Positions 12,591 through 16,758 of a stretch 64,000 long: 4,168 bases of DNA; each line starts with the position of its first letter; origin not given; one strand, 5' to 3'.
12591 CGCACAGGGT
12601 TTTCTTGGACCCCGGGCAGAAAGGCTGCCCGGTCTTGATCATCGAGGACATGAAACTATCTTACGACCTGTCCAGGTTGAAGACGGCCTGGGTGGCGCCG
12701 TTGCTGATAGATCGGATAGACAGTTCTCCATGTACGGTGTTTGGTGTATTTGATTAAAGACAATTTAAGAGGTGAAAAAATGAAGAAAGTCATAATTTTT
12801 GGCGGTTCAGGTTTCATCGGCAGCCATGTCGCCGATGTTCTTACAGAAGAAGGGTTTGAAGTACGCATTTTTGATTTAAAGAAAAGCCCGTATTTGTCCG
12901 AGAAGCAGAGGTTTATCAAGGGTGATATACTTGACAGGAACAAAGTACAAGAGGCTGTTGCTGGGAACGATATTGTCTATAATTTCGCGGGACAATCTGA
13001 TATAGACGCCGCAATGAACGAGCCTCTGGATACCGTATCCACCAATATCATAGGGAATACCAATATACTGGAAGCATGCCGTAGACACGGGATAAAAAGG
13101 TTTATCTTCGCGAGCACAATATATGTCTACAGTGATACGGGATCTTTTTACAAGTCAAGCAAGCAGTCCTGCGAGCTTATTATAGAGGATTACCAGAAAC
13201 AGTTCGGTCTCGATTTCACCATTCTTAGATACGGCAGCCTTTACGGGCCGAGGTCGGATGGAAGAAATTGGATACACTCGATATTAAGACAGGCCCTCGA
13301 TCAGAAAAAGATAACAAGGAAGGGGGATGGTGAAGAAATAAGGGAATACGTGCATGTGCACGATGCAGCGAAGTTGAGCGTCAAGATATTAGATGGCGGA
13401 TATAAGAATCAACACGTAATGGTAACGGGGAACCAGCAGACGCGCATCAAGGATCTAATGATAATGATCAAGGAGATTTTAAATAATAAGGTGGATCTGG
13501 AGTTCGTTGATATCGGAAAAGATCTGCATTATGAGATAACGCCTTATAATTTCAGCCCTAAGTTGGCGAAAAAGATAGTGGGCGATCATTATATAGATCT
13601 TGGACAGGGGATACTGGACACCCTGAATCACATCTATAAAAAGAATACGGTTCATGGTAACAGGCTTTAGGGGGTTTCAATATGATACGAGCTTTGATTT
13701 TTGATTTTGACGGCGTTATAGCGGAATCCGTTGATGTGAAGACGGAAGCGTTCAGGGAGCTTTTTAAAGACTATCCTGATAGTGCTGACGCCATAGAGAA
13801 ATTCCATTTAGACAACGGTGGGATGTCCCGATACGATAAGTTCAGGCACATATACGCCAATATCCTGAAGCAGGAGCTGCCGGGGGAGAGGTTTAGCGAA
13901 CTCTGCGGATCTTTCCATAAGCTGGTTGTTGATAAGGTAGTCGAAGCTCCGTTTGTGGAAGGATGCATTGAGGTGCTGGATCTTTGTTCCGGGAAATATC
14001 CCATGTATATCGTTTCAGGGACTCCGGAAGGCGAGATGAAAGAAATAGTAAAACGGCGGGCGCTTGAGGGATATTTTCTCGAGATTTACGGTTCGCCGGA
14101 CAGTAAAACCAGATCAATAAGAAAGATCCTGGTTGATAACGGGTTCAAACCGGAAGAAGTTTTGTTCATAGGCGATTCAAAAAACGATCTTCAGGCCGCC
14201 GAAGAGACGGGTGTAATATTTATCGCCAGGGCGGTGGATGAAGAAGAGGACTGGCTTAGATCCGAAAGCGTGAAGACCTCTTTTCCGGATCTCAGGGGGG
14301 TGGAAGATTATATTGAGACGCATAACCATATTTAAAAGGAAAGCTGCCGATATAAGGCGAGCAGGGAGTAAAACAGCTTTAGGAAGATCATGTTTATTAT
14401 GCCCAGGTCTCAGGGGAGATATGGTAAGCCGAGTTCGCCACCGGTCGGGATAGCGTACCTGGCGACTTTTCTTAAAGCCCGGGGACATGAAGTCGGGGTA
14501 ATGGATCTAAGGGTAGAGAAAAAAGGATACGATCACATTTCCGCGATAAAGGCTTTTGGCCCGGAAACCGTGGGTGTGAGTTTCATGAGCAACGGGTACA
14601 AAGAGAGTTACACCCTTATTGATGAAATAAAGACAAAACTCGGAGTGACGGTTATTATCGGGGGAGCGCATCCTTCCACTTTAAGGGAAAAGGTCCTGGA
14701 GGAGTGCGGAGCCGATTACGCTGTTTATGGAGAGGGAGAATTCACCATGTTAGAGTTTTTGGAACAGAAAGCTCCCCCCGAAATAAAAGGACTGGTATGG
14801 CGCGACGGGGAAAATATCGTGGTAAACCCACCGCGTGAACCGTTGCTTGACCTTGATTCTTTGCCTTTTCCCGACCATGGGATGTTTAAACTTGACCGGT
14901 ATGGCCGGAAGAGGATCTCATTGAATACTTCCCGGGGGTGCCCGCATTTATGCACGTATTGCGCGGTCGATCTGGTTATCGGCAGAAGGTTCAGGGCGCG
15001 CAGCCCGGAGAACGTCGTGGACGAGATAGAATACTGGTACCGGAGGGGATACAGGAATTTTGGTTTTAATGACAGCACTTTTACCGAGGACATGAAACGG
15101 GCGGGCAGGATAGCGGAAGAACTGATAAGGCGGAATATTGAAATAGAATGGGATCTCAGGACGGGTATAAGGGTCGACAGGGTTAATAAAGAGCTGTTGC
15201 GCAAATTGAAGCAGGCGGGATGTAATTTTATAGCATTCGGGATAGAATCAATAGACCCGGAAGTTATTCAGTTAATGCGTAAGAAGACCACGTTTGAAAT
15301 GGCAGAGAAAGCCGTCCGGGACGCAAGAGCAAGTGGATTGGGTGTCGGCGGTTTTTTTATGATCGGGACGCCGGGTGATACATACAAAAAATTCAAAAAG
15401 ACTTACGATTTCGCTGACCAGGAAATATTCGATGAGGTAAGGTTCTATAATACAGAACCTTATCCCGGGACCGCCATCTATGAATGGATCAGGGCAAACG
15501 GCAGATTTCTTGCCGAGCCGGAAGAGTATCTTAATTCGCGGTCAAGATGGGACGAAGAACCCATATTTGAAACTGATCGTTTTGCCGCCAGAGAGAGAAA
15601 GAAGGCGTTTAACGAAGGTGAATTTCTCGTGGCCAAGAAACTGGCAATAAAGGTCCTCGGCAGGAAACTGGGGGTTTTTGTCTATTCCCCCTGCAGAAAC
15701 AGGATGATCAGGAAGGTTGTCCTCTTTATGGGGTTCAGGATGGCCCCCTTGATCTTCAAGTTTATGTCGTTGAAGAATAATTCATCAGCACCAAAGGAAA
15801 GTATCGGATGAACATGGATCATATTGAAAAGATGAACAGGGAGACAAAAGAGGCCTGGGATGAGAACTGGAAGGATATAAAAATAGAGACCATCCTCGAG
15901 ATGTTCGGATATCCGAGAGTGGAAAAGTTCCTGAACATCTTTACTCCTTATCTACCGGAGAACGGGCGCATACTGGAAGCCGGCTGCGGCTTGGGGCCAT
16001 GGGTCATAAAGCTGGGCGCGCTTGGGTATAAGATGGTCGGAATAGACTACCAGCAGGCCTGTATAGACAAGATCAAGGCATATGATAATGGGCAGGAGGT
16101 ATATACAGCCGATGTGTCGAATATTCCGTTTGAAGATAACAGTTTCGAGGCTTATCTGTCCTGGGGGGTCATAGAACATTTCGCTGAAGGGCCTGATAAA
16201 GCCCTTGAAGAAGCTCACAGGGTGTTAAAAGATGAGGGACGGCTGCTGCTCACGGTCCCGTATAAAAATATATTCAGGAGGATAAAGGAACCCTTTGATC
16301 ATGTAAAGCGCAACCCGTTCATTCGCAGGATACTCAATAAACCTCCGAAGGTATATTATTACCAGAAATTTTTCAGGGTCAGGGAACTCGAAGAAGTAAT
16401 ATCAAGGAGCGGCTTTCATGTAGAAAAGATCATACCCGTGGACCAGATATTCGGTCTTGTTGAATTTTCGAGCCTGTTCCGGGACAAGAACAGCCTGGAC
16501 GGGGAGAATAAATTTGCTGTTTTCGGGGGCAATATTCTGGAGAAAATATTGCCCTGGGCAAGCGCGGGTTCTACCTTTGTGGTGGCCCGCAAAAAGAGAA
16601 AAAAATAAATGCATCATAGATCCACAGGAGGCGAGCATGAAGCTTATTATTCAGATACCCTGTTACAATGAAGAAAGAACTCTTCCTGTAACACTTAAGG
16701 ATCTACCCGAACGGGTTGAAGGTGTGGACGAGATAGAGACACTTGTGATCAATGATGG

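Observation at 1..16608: Tailoring block dense in radical SAM enzymes and methyltransferases at the head of a giant glycan locus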

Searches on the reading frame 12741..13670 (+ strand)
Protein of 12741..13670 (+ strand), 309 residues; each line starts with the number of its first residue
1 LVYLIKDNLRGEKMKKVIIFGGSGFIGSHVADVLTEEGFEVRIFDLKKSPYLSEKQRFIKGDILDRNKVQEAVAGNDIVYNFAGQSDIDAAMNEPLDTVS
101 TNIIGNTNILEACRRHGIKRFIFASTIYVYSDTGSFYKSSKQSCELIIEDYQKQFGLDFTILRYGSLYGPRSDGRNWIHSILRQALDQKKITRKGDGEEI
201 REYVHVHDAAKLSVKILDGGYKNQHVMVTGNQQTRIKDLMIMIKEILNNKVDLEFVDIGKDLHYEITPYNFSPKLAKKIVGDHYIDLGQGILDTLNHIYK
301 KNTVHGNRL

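Call 4: search_protein_families(library=pfam, proteins=[window:12741-13670:+], max_evalue=0.001)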
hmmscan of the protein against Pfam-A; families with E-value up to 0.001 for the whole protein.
window:12741-13670:+ (309 aa): 9 families
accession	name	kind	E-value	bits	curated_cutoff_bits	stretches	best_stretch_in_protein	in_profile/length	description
PF01370.27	Epimerase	-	6.4e-49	167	20.9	1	17-225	1-236/240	NAD dependent epimerase/dehydratase family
PF16363.11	GDP_Man_Dehyd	-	7e-36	124.8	27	1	19-281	2-308/332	GDP-mannose 4,6 dehydratase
PF01073.25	3Beta_HSD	-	6.9e-21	74.9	22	1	18-131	1-121/280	3-beta hydroxysteroid dehydrogenase/isomerase family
PF13460.12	NAD_binding_10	-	2.5e-19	70.3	27.2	1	21-193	1-170/184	NAD(P)H-binding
PF02719.21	Polysacc_synt_2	-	3e-15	56.6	20.2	1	17-250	1-250/293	Polysaccharide biosynthesis protein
PF04321.23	RmlD_sub_bind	-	1.8e-13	50.6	27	1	16-193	2-175/287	RmlD substrate binding domain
PF05368.20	NmrA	-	3.1e-11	43.8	27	1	15-158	3-140/298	NmrA-like family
PF07993.18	NAD_binding_4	-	1.3e-08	34.8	20.1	1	34-132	42-143/258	Male sterility protein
PF00106.31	adh_short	-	0.00077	19.4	26.6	0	15-116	1-122/195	short chain dehydrogenase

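Call 7: search_protein_families(library=ncbifam, proteins=[window:12741-13670:+], max_evalue=0.0001)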
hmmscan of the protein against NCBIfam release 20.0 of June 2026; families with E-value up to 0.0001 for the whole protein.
window:12741-13670:+ (309 aa): 30 families (the best 25 are shown)
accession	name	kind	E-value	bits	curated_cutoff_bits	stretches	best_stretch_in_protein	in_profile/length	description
TIGR01181.1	dTDP_gluc_dehyt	equivalog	7e-33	114.1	365.1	1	17-297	2-310/321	dTDP-glucose 4,6-dehydratase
TIGR04180.1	EDH_00030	hypoth_equivalog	5e-31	107.9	475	1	17-254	1-263/297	NAD-dependent 4,6-dehydratase LegB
TIGR01179.1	galE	equivalog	1.7e-27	96.2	262.3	1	16-256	1-284/332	UDP-glucose 4-epimerase GalE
TIGR03466.1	HpnA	hypoth_equivalog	5e-18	65.1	367.65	1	16-131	2-118/327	hopanoid-associated sugar epimerase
NF042422.1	oxyalk_red_OleD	equivalog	3.4e-17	62.8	580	1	16-129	2-113/329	2-alkyl-3-oxoalkanoate reductase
NF007490.0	PRK10084.1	subfamily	5.8e-16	58.4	649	2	133-251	163-281/361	dTDP-glucose 4,6-dehydratase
NF007582.0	PRK10217.1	equivalog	6.5e-16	58.4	698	2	121-248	147-271/355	dTDP-glucose 4,6-dehydratase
TIGR03589.1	PseB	equivalog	3.6e-15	55.7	407.75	1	40-246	40-243/324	UDP-N-acetylglucosamine 4,6-dehydratase (inverting)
NF042423.1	oxyalk_red_Shew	equivalog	6.1e-15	55.1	580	1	12-129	6-121/331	2-alkyl-3-oxoalkanoate reductase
NF007956.0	PRK10675.1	subfamily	8.4e-15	54.7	394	1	16-134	2-132/338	UDP-glucose 4-epimerase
TIGR04130.1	FnlA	equivalog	1.7e-14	53.5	730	1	15-250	5-245/337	UDP-N-acetylglucosamine 4,6-dehydratase/5-epimerase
NF047922.1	GDPFucSynFcl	equivalog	8.7e-14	51.7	500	1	137-255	134-261/308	GDP-L-fucose synthase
TIGR02622.1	CDP_4_6_dhtase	equivalog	1.9e-13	50.3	278.45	1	14-155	4-172/352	CDP-glucose 4,6-dehydratase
TIGR01214.1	rmlD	equivalog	8.7e-13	48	224.05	1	16-191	1-173/285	dTDP-4-dehydrorhamnose reductase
NF005998.1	PRK08125.1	equivalog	1.5e-11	43.5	777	1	9-170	310-496/649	bifunctional UDP-4-amino-4-deoxy-L-arabinose formyltransferase/UDP-glucuronic acid oxidase ArnA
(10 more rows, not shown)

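Call 25: search_solved_structures(query=window:12741-13670:+, max_evalue=1e-10)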
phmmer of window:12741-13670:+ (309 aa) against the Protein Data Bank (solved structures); distinct sequences matched with E-value up to 1e-10: 63 (the best 60 are shown).
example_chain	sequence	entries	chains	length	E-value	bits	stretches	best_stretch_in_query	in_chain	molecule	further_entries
4zrm_A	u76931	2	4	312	3.3e-29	105.2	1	16-249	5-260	UDP-glucose 4-epimerase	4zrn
6dnt_A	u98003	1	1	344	2e-27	99.3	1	13-265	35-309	NAD-dependent epimerase/dehydratase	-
6wjb_A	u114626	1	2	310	1.8e-25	92.9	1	15-220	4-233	NAD-dependent epimerase/dehydratase family protein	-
6wj9_A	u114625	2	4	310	5.1e-25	91.5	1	15-220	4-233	NAD-dependent epimerase/dehydratase family protein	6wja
8vr2_A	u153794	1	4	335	1.7e-23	86.5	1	15-295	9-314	NAD-dependent epimerase/dehydratase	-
3ehe_A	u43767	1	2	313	2.1e-22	82.8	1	15-245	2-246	UDP-glucose 4-epimerase (GalE-1)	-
2p5u_A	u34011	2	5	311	2.3e-22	82.7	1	16-217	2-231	UDP-glucose 4-epimerase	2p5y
8rdg_A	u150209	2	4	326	5.2e-22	81.6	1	16-249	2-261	SDR family NAD(P)-dependent oxidoreductase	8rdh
8rdi_A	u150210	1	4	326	1.5e-21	80.1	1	16-248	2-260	SDR family NAD(P)-dependent oxidoreductase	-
8shh_A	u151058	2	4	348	2.5e-21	79.3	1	14-232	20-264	dTDP-glucose 4,6-dehydratase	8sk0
6bi4_A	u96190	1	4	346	4.7e-21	78.4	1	15-268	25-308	dTDP-glucose 4,6-dehydratase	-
1kep_A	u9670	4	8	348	1.8e-20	76.5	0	14-132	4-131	dTDP-D-glucose 4,6-dehydratase | DTDP-GLUCOSE 4,6-DEHYDRATASE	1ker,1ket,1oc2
3aw9_A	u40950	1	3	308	2.6e-20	76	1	16-253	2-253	NAD-dependent epimerase/dehydratase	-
6zl6_A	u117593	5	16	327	6.5e-20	74.7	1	16-251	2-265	Epimerase domain-containing protein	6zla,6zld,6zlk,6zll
3icp_A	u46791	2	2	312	7.7e-20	74.4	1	16-253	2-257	NAD-dependent epimerase/dehydratase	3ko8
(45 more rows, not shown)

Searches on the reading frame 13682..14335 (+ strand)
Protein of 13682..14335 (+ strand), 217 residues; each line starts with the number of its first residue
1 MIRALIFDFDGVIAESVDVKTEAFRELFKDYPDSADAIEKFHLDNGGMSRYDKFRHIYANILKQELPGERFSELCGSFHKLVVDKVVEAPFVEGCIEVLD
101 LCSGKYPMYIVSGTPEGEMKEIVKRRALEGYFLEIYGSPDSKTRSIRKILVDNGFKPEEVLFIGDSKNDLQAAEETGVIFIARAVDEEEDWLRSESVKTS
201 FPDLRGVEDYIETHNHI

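Call 4: search_protein_families(library=pfam, proteins=[window:13682-14335:+], max_evalue=0.001)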
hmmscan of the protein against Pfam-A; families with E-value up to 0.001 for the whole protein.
window:13682-14335:+ (217 aa): 5 families
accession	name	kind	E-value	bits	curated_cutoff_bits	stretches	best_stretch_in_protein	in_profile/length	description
PF13419.12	HAD_2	-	2.3e-19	70.7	23.8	1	5-182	1-177/178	Haloacid dehalogenase-like hydrolase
PF00702.32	Hydrolase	-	8.4e-14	52.8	26.4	1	2-175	1-189/191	haloacid dehalogenase-like hydrolase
PF12710.13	HAD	-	2.2e-06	28.7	27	1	6-174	2-189/189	haloacid dehalogenase-like hydrolase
PF08282.18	Hydrolase_3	-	0.00017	21.9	20.9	1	128-176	174-222/255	haloacid dehalogenase-like hydrolase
PF13242.12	Hydrolase_like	-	0.00057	20.2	22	1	146-181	10-46/75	HAD-hyrolase-like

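Call 7: search_protein_families(library=ncbifam, proteins=[window:13682-14335:+], max_evalue=0.0001)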
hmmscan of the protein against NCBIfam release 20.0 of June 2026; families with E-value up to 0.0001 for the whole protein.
window:13682-14335:+ (217 aa): 11 families
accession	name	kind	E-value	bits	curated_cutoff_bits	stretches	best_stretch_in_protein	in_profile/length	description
TIGR01549.1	HAD-SF-IA-v1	subfamily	3e-12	47.2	23.3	1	103-177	74-149/149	HAD-IA family hydrolase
NF009695.0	PRK13222.1-2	equivalog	1.1e-08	34.8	225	1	2-181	6-191/226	phosphoglycolate phosphatase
TIGR02009.1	PGMB-YQAB-SF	subfamily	2.2e-08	34.5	153.35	1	2-132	1-130/186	beta-phosphoglucomutase family hydrolase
NF009697.0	PRK13222.1-4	equivalog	2.4e-08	33.6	327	1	2-182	7-192/232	phosphoglycolate phosphatase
NF002245.0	PRK01158.1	equivalog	2.3e-06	27.1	198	1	131-179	147-195/233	phosphoglycolate phosphatase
TIGR01487.1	Pglycolate_arch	equivalog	3.7e-06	27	122.75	1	118-186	120-193/215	phosphoglycolate phosphatase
NF009699.0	PRK13225.1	equivalog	4.3e-06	26.4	368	0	103-183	156-238/273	phosphoglycolate phosphatase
NF009804.0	PRK13288.1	equivalog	4.4e-06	26.3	218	1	1-178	2-176/215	pyrophosphatase PpaX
TIGR01662.1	HAD-SF-IIIA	subfamily_domain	6.3e-06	26.3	44.6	0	142-181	95-136/141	HAD-IIIA family hydrolase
TIGR02254.1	YjjG_YfnB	equivalog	3.5e-05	23.4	159.9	0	3-187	2-200/223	YjjG family noncanonical pyrimidine nucleotidase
NF009694.0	PRK13222.1-1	equivalog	8.9e-05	21.9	415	0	153-180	180-207/252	phosphoglycolate phosphatase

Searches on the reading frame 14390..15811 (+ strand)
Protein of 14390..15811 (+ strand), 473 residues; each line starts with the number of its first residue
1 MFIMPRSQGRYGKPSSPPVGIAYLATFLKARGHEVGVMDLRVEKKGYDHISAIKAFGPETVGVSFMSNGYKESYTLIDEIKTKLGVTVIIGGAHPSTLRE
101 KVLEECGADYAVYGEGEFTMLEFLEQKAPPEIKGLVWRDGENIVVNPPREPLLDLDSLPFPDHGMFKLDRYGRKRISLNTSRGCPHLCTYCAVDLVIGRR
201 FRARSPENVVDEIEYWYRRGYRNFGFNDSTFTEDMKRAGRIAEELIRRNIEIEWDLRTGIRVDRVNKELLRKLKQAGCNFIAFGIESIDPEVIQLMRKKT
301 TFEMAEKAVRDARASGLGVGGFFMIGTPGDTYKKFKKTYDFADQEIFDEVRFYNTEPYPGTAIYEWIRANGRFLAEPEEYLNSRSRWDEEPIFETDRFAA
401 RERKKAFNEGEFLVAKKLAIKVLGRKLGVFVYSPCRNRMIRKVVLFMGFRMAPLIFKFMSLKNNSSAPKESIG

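Call 4: search_protein_families(library=pfam, proteins=[window:14390-15811:+], max_evalue=0.001)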
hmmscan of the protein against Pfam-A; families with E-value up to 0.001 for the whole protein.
window:14390-15811:+ (473 aa): 2 families
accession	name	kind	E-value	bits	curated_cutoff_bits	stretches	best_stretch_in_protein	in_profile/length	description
PF04055.27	Radical_SAM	-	1.9e-26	93.7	29.5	1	179-342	2-166/166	Radical SAM superfamily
PF02310.24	B12-binding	-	5.9e-22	78.2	32.1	1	17-122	13-119/121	B12 binding domain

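Call 7: search_protein_families(library=ncbifam, proteins=[window:14390-15811:+], max_evalue=0.0001)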
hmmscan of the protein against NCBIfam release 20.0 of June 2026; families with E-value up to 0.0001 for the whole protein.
window:14390-15811:+ (473 aa): 30 families (the best 25 are shown)
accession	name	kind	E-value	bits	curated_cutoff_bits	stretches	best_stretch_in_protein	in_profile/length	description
TIGR03471.1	HpnJ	equivalog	2.2e-44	152.2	577.6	1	71-380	82-400/472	hopanoid biosynthesis associated radical SAM protein HpnJ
TIGR04072.2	rSAM_ladder_B12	equivalog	9.7e-44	149.7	360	1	18-337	18-341/443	lipid biosynthesis B12-binding/radical SAM protein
TIGR02026.1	BchE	equivalog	1.5e-38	132.9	481.35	1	15-368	19-388/497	magnesium-protoporphyrin IX monomethyl ester anaerobic oxidative cyclase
TIGR04014.1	B12_SAM_MJ_0865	equivalog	1.8e-37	129.2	360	1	81-365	62-356/434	methyl-coenzyme M reductase glutamine C-methyltransferase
NF038361.1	rSAM_Sden_1168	equivalog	1.6e-35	122.7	575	1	76-377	163-483/560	Sden_1168 family B12-binding radical SAM P-methyltransferase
NF050148.1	rSAM_ApyD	equivalog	1.7e-35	122.6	750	1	3-365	10-391/645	RiPP biosynthesis radical SAM protein ApyD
TIGR04385.1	B12_rSAM_cofa1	equivalog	2.3e-34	119.4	450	1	18-348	20-366/438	B12 lower ligand biosynthesis radical SAM protein BzaD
TIGR04367.1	HpnR_B12_rSAM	equivalog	3.3e-34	118.2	650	1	18-365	22-371/490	hopanoid C-3 methylase HpnR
TIGR04013.1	B12_SAM_MJ_1487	hypoth_equivalog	2.6e-30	105.6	251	1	44-223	29-199/382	TIGR04013 family B12-binding domain/radical SAM domain-containing protein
TIGR04479.1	bcpD_PhpK_rSAM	subfamily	3e-29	101.8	600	1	19-345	73-409/504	PhpK family radical SAM P-methyltransferase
TIGR03975.1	rSAM_ocin_1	subfamily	3.1e-25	88.7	281.85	1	50-338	121-423/606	RiPP maturation radical SAM C-methyltransferase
NF040546.1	rSAM_CUAEP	equivalog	1.5e-23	83.3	500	1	17-343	12-339/468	CUAEP/CCAEP-tail radical SAM (seleno)protein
NF033070.1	rSAM_AprD4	equivalog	2.4e-23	82.7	500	1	162-380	182-403/456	AprD4 family radical SAM diol-dehydratase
TIGR04295.1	B12_rSAM_oligo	hypoth_equivalog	6.8e-23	81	400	1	75-304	92-323/422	TIGR04295 family B12-binding domain-containing radical SAM protein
NF033712.0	B12_rSAM_KedN5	subfamily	3.6e-20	71.7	700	1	57-346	62-371/624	KedN5 family methylcobalamin-dependent radical SAM C-methyltransferase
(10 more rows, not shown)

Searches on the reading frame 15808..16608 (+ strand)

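Call 4: search_protein_families(library=pfam, proteins=[window:15808-16608:+], max_evalue=0.001)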
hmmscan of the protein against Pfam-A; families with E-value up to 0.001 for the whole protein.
window:15808-16608:+ (266 aa): 7 families
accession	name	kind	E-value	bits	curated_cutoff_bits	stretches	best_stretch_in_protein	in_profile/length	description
PF08241.18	Methyltransf_11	-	5.3e-18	65.9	21.2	1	56-147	1-94/95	Methyltransferase domain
PF13489.12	Methyltransf_23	-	6.2e-17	62.3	27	1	39-206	10-162/164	Methyltransferase domain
PF13649.12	Methyltransf_25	-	1e-15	58.6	27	1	55-144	1-97/97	Methyltransferase domain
PF08242.18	Methyltransf_12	-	4.2e-10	40.7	30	1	56-146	1-98/98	Methyltransferase domain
PF13847.12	Methyltransf_31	-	1.1e-09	38.6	27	1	52-160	4-123/145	Methyltransferase domain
PF01209.24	Ubie_methyltran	-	6.6e-06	26.1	20.1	1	54-204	50-214/233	ubiE/COQ5 methyltransferase family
PF01555.25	N6_N4_Mtase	-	0.00043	20.7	26.7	0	113-198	16-101/221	DNA methylase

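Call 7: search_protein_families(library=ncbifam, proteins=[window:15808-16608:+], max_evalue=0.0001)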
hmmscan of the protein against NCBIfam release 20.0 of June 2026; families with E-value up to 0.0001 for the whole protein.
window:15808-16608:+ (266 aa): 16 families
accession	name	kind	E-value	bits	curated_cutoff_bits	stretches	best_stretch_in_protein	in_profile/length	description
NF045667.1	MTase_DVU1556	equivalog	2.1e-15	56.7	155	1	49-206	20-163/213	DVU_1556 family methyltransferase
TIGR01983.1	UbiG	equivalog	1.1e-10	41.2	102.95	1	52-208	50-205/228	bifunctional 2-polyprenyl-6-hydroxyphenol methylase/3-demethylubiquinol 3-O-methyltransferase UbiG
NF047649.1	MTase_UXPK_star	exception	2e-10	40.2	460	1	55-149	81-182/283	methyltransferase/UXPK-star double selenoprotein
TIGR01934.1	MenG_MenH_UbiE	subfamily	6.4e-10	38.7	158.35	1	51-207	39-207/223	ubiquinone/menaquinone biosynthesis methyltransferase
TIGR02072.1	BioC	equivalog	2.6e-07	30.7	184.95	1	50-171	33-157/244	malonyl-ACP O-methyltransferase BioC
NF040539.1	AST_met_ArsM_2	exception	4.9e-07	29.9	240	1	52-161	57-178/262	putative arsinothricin biosynthesis methyltransferase ArsM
TIGR02021.1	BchM-ChlM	equivalog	1.4e-06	27.9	158.9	1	39-161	42-170/218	magnesium protoporphyrin IX methyltransferase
NF001244.0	PRK00216.1-5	equivalog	1.5e-06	27.7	216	1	53-207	50-219/236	bifunctional demethylmenaquinone methyltransferase/2-methoxy-6-polyprenyl-1,4-benzoquinol methylase UbiE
NF043040.1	corrin_prot_MT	hypoth_equivalog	1.7e-06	27.7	180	1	49-149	39-148/216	corrinoid protein-associated methyltransferase CpaM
NF041536.1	ArsM_DUF2284_UU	exception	2.7e-06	26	575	1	52-149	77-181/459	arsenite methyltransferase/DUF2284 domain selenoprotein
NF007610.0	PRK10258.1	equivalog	4.8e-06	26.1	342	1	54-177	45-167/251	malonyl-ACP O-methyltransferase BioC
NF045825.1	FAmtase_mtf2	equivalog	1.4e-05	24.5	400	1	54-149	61-159/248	fatty-acid O-methyltransferase Mtf2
NF001241.0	PRK00216.1-2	equivalog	1.5e-05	24.8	327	1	54-185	54-186/231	demethylmenaquinone methyltransferase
NF001242.0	PRK00216.1-3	equivalog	2.7e-05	23.7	351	1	98-149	126-176/258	bifunctional demethylmenaquinone methyltransferase/2-methoxy-6-polyprenyl-1,4-benzoquinol methylase UbiE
NF041537.1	ArsM_AhpD_UU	exception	3.4e-05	22.8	510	1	55-149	80-181/345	arsenite methyltransferase/AhpD domain selenoprotein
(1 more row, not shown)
